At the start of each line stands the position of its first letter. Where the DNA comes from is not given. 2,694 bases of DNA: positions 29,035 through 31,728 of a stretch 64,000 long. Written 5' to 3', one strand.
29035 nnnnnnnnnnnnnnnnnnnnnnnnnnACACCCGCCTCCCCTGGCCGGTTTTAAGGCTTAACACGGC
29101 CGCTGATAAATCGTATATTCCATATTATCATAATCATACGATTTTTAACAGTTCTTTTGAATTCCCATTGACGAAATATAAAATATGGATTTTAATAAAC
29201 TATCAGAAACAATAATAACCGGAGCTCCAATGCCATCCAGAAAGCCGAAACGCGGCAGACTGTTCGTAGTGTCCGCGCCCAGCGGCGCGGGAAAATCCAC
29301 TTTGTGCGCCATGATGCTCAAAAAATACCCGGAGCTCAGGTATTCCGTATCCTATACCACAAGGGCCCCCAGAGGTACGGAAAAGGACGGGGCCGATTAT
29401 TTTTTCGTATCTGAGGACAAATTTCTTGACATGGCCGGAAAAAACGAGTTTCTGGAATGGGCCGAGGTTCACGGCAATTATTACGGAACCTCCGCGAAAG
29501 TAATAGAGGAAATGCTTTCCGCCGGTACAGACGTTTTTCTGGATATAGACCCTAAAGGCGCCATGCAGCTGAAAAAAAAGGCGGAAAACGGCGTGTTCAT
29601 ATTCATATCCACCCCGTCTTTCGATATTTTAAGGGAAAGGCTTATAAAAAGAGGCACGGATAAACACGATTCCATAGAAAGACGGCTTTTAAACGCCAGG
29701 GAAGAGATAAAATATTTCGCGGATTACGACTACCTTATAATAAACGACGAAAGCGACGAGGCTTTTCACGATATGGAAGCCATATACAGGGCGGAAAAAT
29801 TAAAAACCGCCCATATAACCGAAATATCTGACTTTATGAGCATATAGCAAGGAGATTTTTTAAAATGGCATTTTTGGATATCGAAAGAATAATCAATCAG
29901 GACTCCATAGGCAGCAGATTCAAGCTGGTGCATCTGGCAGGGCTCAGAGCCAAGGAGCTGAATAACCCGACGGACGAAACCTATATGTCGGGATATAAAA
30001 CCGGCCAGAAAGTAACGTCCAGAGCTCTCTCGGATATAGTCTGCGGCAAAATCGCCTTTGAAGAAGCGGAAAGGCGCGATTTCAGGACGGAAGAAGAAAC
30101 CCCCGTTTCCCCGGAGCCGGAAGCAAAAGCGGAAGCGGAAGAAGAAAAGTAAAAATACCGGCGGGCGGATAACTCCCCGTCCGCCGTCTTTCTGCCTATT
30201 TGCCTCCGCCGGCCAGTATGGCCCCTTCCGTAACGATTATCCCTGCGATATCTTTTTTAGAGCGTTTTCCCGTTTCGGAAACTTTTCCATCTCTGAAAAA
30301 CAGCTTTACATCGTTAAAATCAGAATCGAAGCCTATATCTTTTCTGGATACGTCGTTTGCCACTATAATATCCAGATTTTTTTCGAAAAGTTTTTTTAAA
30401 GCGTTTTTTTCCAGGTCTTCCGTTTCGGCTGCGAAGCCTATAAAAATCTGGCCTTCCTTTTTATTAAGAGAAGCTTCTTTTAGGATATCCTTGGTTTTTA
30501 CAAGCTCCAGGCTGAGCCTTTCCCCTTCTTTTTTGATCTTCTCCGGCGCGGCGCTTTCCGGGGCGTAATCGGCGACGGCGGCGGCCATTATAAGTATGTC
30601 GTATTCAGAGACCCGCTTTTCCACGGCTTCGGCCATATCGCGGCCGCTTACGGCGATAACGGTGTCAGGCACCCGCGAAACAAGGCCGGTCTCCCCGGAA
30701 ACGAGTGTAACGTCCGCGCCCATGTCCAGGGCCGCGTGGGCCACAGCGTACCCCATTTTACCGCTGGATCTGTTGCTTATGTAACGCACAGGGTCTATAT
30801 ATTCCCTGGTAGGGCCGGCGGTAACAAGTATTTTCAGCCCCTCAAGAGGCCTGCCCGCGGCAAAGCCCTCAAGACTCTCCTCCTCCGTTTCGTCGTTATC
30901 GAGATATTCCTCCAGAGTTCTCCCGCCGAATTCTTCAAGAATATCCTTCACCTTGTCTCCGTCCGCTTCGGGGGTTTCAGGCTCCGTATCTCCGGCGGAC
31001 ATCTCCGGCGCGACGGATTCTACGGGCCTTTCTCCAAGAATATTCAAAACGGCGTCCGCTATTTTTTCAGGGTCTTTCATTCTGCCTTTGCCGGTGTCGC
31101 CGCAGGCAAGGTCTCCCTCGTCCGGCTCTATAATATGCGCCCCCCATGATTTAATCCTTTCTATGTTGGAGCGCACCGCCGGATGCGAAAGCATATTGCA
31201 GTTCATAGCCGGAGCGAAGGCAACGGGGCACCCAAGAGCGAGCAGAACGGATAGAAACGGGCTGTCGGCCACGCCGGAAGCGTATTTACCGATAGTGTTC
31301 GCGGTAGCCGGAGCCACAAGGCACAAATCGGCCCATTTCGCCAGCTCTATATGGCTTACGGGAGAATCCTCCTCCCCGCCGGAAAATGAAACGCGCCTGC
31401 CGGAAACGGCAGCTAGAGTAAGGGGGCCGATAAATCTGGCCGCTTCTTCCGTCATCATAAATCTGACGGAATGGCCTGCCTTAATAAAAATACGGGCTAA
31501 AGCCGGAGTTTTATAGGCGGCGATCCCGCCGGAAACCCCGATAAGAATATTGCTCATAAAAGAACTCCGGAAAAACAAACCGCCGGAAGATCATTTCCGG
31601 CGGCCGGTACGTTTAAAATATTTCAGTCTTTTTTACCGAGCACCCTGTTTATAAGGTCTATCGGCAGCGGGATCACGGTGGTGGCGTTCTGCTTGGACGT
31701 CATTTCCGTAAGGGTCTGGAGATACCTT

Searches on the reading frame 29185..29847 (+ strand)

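Call 26: search_protein_families(library=pfam, proteins=[window:29185-29847:+], max_evalue=0.00001)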
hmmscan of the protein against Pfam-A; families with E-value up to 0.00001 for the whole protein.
window:29185-29847:+ (220 aa): 1 family
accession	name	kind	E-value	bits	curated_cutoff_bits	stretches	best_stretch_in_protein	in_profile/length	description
PF00625.27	Guanylate_kin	-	3.8e-48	164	25.2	1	24-202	2-180/182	Guanylate kinase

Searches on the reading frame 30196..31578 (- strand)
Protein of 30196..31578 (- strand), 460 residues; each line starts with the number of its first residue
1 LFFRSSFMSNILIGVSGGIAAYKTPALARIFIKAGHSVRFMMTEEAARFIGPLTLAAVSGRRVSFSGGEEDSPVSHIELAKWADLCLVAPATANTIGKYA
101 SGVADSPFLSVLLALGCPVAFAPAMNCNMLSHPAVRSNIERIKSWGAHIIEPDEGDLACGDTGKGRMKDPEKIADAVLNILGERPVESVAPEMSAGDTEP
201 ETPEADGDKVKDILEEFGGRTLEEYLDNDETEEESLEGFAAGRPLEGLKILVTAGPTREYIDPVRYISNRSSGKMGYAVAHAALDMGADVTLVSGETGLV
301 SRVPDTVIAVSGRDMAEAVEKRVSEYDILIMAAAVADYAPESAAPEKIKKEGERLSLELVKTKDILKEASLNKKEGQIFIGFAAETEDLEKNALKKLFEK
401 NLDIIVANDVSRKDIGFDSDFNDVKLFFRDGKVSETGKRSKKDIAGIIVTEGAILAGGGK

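Call 26: search_protein_families(library=pfam, proteins=[window:30196-31578:-], max_evalue=0.00001)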
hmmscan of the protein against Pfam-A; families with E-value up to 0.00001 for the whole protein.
window:30196-31578:- (460 aa): 2 families
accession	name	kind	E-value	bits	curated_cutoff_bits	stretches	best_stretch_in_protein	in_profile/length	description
PF04127.22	DFP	-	1.7e-68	230.6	22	1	245-426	1-185/186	DNA/pantothenate metabolism flavoprotein C-terminal domain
PF02441.25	Flavoprotein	-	3.4e-28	98.7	22.7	1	10-179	2-160/162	Flavoprotein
